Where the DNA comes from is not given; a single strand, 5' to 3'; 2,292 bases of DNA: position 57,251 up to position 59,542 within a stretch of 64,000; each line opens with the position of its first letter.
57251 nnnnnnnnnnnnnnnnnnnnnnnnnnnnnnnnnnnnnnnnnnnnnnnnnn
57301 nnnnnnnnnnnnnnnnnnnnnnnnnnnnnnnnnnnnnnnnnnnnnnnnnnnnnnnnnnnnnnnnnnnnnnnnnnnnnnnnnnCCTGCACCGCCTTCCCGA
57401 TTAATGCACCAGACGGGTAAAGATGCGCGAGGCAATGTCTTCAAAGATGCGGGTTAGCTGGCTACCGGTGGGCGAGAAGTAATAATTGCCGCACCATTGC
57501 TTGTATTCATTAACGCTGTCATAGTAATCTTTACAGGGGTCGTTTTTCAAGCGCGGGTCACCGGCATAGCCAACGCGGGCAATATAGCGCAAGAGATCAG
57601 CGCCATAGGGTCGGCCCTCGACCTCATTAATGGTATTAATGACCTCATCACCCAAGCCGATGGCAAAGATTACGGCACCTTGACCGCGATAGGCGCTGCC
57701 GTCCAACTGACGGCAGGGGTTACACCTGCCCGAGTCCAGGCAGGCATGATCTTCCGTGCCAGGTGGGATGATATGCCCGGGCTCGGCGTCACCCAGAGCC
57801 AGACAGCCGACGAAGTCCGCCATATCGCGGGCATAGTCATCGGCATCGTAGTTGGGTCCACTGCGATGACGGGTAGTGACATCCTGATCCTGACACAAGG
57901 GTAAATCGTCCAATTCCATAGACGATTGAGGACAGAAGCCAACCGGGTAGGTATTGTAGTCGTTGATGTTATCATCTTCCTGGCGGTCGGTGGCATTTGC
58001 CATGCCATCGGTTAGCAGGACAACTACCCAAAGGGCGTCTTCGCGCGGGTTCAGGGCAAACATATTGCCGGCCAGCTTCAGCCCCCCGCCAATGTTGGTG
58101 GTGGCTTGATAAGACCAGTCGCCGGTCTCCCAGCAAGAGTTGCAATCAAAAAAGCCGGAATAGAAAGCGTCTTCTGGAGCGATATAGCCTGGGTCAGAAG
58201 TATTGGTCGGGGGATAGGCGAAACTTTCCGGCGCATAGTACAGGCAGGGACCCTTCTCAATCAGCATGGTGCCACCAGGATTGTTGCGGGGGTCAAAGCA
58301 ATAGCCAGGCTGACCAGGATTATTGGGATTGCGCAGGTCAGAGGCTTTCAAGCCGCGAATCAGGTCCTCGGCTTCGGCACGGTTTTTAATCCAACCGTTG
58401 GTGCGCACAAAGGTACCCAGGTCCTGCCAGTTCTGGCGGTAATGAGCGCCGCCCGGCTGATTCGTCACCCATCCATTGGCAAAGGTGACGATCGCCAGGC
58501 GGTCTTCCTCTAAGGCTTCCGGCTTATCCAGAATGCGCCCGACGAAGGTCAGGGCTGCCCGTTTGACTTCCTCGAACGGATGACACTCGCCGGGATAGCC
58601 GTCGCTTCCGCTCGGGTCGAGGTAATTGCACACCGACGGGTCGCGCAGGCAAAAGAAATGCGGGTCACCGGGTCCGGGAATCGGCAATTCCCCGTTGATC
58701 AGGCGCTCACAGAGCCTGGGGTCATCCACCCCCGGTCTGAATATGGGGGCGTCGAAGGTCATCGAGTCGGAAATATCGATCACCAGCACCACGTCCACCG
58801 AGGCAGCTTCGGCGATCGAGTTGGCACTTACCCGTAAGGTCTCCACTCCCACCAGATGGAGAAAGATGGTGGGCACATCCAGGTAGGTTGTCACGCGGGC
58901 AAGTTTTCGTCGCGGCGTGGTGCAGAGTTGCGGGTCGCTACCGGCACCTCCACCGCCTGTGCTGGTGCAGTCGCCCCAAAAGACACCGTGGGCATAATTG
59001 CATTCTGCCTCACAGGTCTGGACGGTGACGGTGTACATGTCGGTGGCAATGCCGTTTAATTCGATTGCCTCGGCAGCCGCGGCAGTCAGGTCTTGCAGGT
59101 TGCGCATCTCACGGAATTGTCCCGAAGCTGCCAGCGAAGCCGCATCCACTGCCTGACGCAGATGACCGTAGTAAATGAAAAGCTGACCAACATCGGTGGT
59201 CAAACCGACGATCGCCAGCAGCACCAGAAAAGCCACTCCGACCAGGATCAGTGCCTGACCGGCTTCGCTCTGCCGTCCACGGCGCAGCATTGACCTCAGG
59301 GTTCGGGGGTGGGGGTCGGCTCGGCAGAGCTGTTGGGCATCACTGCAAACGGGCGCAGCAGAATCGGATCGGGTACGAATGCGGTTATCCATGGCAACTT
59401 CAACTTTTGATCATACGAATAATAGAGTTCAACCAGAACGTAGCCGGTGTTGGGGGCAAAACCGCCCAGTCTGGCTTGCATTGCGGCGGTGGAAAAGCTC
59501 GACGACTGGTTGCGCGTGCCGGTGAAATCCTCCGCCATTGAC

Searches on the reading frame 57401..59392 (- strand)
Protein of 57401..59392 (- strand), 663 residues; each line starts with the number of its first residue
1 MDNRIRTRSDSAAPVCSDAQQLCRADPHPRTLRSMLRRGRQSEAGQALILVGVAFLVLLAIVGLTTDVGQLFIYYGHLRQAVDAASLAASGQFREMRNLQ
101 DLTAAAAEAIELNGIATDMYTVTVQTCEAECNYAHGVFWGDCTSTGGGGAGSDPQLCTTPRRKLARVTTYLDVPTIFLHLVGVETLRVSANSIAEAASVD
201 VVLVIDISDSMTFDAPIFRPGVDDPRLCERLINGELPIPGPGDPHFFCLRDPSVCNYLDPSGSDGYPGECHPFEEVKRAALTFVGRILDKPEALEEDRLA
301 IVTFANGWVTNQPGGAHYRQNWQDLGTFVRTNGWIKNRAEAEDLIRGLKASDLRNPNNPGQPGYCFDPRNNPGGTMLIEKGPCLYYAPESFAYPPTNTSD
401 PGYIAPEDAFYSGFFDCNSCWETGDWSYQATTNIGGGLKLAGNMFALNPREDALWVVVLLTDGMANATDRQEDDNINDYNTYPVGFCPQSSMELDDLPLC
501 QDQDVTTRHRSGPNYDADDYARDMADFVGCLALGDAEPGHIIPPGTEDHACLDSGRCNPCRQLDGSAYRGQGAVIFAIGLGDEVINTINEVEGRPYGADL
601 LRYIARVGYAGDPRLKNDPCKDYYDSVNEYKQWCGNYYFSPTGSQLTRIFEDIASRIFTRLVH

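Call 24: search_protein_families(library=pfam, proteins=[window:57401-59392:-])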
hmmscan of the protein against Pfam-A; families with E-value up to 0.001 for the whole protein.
window:57401-59392:- (663 aa): 2 families
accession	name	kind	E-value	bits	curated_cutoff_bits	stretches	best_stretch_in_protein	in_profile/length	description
PF13519.12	VWA_2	-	2.6e-05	25.2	27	0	270-313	18-54/107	von Willebrand factor type A domain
PF00092.34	VWA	-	5.2e-05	24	23.8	0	427-497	74-150/174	von Willebrand factor type A domain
